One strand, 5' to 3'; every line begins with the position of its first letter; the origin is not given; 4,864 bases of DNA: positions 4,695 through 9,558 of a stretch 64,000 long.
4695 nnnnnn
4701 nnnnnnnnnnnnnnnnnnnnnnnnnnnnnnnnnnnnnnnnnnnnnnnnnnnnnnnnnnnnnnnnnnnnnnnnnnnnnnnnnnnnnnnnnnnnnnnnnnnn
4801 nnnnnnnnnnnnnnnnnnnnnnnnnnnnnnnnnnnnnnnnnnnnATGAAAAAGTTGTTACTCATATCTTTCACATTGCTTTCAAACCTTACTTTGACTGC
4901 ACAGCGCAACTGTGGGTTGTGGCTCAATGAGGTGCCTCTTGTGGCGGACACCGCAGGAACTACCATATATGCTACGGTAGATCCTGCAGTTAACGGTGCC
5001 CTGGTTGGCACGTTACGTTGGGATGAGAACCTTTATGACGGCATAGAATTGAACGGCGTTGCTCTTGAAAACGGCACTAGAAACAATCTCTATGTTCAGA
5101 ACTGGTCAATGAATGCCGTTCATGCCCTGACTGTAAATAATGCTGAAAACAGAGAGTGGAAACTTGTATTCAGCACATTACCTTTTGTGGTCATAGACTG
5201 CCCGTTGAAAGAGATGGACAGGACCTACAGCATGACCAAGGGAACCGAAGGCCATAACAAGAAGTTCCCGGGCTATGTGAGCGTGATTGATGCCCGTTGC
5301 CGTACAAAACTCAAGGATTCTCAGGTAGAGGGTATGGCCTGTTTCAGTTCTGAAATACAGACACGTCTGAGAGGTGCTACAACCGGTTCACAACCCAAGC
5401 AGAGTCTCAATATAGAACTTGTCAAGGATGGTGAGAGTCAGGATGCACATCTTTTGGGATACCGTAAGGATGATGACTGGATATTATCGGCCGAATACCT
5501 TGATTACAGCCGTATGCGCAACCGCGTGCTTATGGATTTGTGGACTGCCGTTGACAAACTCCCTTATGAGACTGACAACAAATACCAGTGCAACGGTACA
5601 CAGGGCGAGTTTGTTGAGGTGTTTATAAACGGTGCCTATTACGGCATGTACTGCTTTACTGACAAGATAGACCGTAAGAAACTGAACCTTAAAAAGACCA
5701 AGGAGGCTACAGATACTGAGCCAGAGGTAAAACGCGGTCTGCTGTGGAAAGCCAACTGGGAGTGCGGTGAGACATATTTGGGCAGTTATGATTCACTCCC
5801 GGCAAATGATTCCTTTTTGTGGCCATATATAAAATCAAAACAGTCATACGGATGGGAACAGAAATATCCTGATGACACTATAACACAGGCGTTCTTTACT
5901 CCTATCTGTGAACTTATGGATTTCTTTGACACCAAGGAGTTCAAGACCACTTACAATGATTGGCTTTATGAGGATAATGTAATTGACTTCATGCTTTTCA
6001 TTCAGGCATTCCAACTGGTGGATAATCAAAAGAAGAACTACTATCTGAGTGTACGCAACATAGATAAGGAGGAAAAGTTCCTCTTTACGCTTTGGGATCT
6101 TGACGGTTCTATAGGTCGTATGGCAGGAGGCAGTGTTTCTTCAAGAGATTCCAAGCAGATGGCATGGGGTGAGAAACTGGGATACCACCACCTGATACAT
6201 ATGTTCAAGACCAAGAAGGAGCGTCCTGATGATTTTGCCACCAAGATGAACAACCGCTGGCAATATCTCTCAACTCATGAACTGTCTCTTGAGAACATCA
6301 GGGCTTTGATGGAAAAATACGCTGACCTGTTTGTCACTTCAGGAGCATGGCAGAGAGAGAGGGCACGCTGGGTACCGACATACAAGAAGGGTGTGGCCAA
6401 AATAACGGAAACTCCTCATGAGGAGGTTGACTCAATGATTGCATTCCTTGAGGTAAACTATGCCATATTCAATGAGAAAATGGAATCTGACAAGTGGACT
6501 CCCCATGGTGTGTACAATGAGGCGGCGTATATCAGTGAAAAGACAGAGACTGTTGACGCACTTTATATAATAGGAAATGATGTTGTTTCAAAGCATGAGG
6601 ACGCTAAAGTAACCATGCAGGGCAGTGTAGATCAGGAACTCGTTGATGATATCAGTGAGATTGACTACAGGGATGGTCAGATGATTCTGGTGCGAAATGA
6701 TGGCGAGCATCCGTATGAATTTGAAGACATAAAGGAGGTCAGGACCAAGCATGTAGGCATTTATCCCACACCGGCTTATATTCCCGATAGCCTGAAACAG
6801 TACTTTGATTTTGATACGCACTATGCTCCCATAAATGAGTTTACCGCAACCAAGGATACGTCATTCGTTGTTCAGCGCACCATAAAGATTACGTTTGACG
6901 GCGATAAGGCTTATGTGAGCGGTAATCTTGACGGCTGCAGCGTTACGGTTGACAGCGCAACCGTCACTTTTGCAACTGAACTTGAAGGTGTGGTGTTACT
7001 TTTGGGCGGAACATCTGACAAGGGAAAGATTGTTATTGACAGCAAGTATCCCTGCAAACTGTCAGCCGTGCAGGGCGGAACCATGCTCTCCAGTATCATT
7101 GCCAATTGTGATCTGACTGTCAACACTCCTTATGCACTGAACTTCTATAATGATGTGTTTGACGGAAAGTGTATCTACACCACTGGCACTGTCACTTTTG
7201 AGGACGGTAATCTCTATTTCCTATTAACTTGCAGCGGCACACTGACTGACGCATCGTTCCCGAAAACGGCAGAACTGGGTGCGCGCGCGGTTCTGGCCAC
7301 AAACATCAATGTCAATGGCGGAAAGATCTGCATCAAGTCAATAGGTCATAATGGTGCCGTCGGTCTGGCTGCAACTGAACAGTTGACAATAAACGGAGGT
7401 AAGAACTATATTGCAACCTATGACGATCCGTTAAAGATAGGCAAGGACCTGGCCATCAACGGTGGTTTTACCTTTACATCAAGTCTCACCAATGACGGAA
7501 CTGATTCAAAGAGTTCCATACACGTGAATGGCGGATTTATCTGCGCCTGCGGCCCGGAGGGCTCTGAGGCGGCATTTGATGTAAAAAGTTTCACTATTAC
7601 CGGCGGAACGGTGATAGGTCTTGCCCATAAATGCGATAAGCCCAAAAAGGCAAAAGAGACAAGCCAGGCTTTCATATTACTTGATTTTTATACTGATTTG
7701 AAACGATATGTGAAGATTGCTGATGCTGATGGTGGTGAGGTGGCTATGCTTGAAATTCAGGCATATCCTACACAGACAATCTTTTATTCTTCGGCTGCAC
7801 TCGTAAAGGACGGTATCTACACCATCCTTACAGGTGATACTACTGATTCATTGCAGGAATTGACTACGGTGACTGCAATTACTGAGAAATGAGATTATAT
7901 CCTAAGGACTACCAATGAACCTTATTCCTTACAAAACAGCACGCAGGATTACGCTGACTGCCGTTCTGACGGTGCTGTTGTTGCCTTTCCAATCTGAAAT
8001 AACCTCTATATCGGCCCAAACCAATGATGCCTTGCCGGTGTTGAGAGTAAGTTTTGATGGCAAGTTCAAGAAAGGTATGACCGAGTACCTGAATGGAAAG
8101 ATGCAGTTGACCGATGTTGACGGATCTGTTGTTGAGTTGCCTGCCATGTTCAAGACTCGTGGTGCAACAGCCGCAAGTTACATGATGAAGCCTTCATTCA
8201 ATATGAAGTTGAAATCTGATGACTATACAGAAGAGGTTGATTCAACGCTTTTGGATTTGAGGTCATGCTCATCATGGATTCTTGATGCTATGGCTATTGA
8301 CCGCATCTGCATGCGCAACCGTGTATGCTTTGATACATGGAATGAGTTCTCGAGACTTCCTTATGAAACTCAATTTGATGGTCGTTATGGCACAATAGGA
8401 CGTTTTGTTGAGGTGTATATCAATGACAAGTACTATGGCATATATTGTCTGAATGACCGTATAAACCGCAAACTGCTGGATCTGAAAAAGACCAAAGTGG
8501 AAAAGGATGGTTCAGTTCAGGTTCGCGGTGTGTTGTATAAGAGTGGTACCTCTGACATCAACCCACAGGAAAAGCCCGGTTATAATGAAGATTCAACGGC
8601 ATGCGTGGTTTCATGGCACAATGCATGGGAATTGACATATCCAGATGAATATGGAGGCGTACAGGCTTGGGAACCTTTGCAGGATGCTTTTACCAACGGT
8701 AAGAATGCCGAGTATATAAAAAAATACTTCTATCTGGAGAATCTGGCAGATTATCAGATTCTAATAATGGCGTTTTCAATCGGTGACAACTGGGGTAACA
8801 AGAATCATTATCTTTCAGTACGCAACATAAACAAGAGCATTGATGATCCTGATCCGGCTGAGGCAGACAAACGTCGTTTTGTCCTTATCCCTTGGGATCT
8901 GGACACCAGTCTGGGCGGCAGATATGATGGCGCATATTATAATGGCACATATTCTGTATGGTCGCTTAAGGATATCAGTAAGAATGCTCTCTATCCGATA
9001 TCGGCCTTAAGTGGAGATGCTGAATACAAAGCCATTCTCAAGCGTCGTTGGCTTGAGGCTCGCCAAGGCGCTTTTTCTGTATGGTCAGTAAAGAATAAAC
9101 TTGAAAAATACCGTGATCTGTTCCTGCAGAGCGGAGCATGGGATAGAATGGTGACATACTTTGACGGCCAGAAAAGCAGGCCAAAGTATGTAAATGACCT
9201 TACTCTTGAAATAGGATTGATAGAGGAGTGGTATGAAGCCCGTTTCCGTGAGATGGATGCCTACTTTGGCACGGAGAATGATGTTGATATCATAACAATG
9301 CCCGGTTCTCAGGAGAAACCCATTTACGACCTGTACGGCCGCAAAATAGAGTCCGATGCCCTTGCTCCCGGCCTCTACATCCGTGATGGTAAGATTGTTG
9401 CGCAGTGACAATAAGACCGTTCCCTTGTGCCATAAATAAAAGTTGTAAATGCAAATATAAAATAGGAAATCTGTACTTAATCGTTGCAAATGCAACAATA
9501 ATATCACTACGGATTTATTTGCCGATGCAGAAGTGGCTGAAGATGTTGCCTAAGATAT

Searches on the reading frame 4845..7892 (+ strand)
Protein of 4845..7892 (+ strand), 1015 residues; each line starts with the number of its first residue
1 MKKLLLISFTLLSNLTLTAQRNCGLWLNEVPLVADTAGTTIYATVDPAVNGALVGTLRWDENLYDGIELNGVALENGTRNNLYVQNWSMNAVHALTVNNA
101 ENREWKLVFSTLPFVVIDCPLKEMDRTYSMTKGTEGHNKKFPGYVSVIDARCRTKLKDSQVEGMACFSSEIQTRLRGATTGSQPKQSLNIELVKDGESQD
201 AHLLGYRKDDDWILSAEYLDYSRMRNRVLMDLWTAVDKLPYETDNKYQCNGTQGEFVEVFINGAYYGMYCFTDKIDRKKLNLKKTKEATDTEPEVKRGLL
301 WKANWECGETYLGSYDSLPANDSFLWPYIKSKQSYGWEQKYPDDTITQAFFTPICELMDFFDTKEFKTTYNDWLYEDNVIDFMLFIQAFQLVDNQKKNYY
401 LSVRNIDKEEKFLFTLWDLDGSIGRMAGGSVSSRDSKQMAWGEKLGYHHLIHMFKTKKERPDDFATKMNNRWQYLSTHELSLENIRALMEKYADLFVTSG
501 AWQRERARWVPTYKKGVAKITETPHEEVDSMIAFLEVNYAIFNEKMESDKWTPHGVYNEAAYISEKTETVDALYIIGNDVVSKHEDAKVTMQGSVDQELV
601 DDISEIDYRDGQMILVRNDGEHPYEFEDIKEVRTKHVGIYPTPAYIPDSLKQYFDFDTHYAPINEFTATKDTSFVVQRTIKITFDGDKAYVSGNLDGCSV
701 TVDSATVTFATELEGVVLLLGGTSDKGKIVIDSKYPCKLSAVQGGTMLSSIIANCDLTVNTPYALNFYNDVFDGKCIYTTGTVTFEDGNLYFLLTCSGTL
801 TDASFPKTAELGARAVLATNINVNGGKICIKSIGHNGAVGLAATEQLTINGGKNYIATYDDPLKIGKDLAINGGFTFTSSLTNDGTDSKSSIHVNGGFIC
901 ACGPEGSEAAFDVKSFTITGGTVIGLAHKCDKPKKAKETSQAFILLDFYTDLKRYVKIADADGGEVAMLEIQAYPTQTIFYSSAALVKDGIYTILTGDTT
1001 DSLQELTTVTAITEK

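Call 75: search_protein_families(library=pfam, proteins=[window:4845-7892:+], max_evalue=0.00001)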
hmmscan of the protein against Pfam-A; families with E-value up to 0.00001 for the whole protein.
window:4845-7892:+ (1015 aa): 1 family
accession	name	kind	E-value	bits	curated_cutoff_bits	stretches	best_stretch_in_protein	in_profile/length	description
PF08757.17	CotH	-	3.9e-37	128.9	23.8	1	174-538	2-318/322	CotH kinase protein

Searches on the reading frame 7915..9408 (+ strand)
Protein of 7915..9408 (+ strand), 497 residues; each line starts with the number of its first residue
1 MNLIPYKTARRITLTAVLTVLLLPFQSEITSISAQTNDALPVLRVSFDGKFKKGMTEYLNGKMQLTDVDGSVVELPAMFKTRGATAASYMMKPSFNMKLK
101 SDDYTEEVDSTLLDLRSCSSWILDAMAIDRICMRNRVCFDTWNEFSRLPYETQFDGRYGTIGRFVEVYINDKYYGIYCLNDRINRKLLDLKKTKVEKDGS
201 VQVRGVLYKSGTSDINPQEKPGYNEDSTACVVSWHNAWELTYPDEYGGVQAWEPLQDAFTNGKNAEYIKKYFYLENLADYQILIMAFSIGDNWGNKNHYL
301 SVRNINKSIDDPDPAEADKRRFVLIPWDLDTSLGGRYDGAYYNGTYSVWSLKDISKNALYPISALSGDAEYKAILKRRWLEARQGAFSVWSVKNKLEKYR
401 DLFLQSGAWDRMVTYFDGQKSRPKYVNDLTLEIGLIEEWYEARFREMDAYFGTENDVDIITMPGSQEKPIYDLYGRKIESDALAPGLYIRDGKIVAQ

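Call 75: search_protein_families(library=pfam, proteins=[window:7915-9408:+], max_evalue=0.00001)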
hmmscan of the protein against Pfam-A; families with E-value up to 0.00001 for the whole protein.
window:7915-9408:+ (497 aa): 1 family
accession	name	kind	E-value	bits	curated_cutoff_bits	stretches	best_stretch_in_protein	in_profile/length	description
PF08757.17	CotH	-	3.1e-29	102.9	23.8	1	80-405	2-286/322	CotH kinase protein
